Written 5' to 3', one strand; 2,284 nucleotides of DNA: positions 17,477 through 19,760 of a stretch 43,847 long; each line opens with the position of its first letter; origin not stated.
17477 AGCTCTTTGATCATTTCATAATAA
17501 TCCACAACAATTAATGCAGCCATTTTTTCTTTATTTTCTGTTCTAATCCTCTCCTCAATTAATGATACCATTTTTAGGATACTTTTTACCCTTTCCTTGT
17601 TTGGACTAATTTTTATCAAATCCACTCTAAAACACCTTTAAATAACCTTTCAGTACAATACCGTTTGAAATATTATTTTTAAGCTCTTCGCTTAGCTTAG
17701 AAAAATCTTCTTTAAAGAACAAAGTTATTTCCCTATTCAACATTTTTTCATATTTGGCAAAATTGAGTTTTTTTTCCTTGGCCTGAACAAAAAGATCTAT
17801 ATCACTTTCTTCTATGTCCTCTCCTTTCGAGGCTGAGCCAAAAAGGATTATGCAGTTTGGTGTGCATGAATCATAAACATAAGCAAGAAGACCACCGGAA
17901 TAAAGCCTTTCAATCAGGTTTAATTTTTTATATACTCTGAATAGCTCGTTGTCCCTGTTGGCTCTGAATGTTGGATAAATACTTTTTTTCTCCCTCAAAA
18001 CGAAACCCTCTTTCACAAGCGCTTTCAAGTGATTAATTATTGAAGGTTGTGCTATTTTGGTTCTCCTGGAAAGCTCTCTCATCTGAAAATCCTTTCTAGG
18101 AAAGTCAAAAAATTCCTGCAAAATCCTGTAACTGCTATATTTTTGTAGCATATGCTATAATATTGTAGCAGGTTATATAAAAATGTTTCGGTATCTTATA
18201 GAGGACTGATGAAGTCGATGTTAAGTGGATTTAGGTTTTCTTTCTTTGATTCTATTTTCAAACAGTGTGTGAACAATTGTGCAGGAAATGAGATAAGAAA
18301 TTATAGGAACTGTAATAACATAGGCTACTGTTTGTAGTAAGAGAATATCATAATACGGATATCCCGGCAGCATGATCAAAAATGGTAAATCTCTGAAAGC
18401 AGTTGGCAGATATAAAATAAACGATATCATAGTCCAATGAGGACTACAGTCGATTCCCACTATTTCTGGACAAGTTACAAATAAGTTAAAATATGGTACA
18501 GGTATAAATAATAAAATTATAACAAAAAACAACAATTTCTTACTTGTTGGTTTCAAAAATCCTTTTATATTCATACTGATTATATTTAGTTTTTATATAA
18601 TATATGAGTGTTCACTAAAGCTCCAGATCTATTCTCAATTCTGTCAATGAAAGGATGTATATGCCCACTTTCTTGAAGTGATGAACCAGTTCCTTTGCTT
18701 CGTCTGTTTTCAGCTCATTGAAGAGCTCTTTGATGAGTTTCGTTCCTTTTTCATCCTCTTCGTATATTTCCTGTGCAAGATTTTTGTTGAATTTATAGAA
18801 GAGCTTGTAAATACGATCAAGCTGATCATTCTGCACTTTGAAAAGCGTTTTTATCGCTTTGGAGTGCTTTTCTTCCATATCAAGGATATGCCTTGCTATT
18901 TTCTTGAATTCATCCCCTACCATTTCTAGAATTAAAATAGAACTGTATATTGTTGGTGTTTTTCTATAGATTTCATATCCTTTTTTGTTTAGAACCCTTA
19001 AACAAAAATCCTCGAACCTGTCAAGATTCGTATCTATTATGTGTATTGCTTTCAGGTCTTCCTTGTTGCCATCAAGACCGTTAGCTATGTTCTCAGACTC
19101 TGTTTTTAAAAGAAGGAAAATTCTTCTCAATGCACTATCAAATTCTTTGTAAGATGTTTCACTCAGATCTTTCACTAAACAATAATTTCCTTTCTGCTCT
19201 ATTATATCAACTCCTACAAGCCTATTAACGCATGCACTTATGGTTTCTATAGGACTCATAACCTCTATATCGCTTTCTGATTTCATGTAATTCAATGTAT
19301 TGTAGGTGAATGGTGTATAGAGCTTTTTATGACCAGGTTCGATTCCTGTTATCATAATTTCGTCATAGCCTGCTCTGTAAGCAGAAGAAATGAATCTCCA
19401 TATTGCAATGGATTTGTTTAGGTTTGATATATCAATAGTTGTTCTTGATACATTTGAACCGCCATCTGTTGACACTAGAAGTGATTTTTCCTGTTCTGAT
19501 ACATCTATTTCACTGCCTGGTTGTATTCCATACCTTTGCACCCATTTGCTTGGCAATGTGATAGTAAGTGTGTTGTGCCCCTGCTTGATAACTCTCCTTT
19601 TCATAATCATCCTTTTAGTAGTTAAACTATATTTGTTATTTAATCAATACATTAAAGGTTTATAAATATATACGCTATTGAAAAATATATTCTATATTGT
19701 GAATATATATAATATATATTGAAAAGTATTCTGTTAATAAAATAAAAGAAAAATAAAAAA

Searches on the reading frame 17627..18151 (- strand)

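Call 85: search_protein_families(library=pfam, proteins=[window:17627-18151:-], max_evalue=0.0001)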
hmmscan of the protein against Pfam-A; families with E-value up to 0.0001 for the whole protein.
window:17627-18151:- (174 aa): 3 families
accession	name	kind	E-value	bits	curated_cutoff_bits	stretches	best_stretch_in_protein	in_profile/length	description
PF18765.7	Polbeta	-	1.6e-08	35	26.9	1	98-166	13-81/93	Polymerase beta, Nucleotidyltransferase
PF01909.29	NTP_transf_2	-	7.7e-06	26.7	21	1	101-152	17-79/93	Nucleotidyltransferase domain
PF01022.26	HTH_5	-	9e-06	25.9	22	1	25-51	19-45/47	Bacterial regulatory protein, arsR family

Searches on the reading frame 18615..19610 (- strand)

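Call 85: search_protein_families(library=pfam, proteins=[window:18615-19610:-], max_evalue=0.0001)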
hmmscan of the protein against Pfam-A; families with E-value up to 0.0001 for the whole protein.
window:18615-19610:- (331 aa): 1 family
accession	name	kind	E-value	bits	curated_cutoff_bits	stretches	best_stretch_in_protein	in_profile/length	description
PF04014.23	MazE_antitoxin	-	4.9e-07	30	24.7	1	8-46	1-40/48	Antidote-toxin recognition MazE, bacterial antitoxin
